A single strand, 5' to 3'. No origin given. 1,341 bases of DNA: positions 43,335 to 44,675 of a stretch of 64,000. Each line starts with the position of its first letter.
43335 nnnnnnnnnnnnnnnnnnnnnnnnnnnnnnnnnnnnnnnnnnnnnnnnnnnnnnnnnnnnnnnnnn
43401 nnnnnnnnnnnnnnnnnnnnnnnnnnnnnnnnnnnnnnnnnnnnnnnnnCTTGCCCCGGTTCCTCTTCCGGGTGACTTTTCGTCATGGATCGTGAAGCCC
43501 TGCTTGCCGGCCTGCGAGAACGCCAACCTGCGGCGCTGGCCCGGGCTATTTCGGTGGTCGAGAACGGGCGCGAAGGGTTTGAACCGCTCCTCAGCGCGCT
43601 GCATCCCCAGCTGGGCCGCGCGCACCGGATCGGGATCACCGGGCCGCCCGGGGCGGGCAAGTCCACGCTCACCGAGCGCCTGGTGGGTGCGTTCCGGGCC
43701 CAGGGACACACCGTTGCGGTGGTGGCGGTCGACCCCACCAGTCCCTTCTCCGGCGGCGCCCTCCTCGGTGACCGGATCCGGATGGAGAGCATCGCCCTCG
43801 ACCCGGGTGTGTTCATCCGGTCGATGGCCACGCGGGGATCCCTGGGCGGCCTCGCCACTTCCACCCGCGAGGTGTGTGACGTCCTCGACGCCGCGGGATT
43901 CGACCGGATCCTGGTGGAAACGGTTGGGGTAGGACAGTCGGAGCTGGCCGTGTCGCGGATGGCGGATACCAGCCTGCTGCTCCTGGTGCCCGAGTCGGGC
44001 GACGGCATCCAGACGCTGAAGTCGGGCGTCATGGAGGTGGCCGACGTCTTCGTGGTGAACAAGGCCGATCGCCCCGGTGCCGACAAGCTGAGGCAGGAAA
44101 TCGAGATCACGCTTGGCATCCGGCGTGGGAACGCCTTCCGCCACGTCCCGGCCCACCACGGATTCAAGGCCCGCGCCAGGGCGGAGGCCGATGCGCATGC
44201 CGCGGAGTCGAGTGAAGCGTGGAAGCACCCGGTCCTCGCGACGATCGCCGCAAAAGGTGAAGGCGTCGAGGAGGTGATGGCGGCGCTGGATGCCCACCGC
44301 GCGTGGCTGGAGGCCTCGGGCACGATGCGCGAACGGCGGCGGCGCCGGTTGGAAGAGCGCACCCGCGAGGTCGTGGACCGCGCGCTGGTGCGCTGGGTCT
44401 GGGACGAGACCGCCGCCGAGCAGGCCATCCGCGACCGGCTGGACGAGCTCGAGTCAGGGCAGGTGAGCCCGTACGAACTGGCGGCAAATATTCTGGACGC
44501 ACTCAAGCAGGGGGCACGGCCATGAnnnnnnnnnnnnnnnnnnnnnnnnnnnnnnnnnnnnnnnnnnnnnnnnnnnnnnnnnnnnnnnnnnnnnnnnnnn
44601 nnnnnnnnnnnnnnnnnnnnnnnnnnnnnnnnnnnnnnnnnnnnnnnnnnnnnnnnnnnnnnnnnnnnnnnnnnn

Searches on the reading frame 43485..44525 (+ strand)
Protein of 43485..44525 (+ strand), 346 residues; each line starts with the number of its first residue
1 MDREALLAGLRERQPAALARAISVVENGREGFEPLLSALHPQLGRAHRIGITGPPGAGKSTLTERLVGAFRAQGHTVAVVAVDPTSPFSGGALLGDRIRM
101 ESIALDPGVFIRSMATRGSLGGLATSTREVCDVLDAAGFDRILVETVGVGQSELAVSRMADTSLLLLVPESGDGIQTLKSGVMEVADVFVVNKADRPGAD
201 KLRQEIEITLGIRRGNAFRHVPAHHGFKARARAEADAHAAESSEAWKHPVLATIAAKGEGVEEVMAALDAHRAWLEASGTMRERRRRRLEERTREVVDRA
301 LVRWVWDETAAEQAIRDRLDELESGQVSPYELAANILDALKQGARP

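Call 5: search_protein_families(library=pfam, proteins=[window:43485-44525:+], max_evalue=0.01)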
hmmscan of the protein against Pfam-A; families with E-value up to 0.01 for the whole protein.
window:43485-44525:+ (346 aa): 16 families
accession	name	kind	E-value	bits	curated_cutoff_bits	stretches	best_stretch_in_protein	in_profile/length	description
PF03308.22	MeaB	-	2.2e-92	309.3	23.1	1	18-308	1-271/273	Methylmalonyl Co-A mutase-associated GTPase MeaB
PF02492.25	cobW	-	1.6e-07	31.5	20.7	1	49-206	3-166/180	CobW/HypB/UreG, nucleotide-binding domain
PF00009.33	GTP_EFTU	-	1.6e-06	28.3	26.5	0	183-271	120-185/188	Elongation factor Tu GTP binding domain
PF01926.29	MMR_HSR1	-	2.2e-05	25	21.9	1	48-185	1-99/113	50S ribosome-binding GTPase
PF03029.23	ATP_bind_1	-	9.4e-05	22.7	27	1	51-86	1-36/240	Conserved hypothetical ATP binding protein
PF01656.29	CbiA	-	0.00011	22.5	25.4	1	56-174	9-54/125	CobQ/CobB/MinD/ParA nucleotide binding domain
PF00005.33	ABC_tran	-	0.00014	22.9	25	1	41-79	6-44/137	ABC transporter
PF13604.12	AAA_30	-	0.00042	20.6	27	1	50-82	22-54/191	AAA domain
PF03266.21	NTPase_1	-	0.00054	20.3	23.9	1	48-78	1-31/168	NTPase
PF20720.3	nSTAND3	-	0.001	19.2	27.2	1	45-80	16-51/155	Novel STAND NTPase 3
PF13401.12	AAA_22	-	0.0014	19.4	27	1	51-92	10-49/130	AAA domain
PF13671.12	AAA_33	-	0.0022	18.7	27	0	52-71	5-24/143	AAA domain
PF24883.2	NPHP3_N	-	0.0022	18.6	24.8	1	51-82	27-58/164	Nephrocystin 3, N-terminal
PF13238.12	AAA_18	-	0.0023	18.8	29.4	1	49-67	1-19/128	AAA domain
PF13191.12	AAA_16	-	0.0046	17.9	32.6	1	34-84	11-62/167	AAA ATPase domain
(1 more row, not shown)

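Call 6: search_protein_families(library=ncbifam, proteins=[window:43485-44525:+], max_evalue=0.01)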
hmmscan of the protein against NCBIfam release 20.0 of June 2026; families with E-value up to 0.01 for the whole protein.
window:43485-44525:+ (346 aa): 22 families
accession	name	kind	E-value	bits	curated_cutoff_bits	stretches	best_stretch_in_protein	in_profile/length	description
TIGR00750.1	lao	equivalog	3.3e-100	335.1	240.75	1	16-336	4-298/300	methylmalonyl Co-A mutase-associated GTPase MeaB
NF006958.0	PRK09435.1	equivalog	9.7e-81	271.3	329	1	3-342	10-330/333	methylmalonyl Co-A mutase-associated GTPase MeaB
NF045497.1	IsobCoAmut_IcmF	equivalog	3.2e-42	144.4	1500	1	10-221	149-365/1076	fused isobutyryl-CoA mutase/GTPase IcmF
NF006746.0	PRK09270.1-5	subfamily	1.8e-08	33.6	250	1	48-83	23-58/210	nucleoside/nucleotide kinase family protein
TIGR02868.1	CydC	equivalog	7.3e-06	24.9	329.05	1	21-139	336-450/530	thiol reductant ABC exporter subunit CydC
NF006743.0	PRK09270.1-2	equivalog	7.4e-06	25.2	227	1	47-83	29-63/217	nucleoside/nucleotide kinase family protein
TIGR02857.1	CydD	equivalog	1.2e-05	24.5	435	1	24-143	326-441/529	thiol reductant ABC exporter subunit CydD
NF006744.0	PRK09270.1-3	equivalog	7.9e-05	22.2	281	1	49-80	26-57/213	nucleoside/nucleotide kinase family protein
NF003661.0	PRK05291.1-3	equivalog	0.00017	21.1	380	0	227-312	323-415/448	tRNA uridine-5-carboxymethylaminomethyl(34) synthesis GTPase MnmE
NF040873.1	AztA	equivalog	0.00032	20.3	220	1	33-78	5-50/191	zinc ABC transporter ATP-binding protein AztA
NF010340.0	PRK13768.1-2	equivalog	0.00043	20.1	293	1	49-85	6-42/265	GTPase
NF010248.0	PRK13695.1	equivalog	0.0005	19.8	156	1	46-78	3-35/180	NTPase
TIGR00231.1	small_GTP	domain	0.00057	19.7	42.5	0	47-71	4-28/164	GTP-binding protein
NF005923.0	PRK07933.1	equivalog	0.00099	18.5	193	1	49-81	3-35/213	dTMP kinase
NF000355.4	ribo_prot_ABC_F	equivalog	0.0014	17.6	380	1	36-75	329-368/499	ribosomal protection-like ABC-F family protein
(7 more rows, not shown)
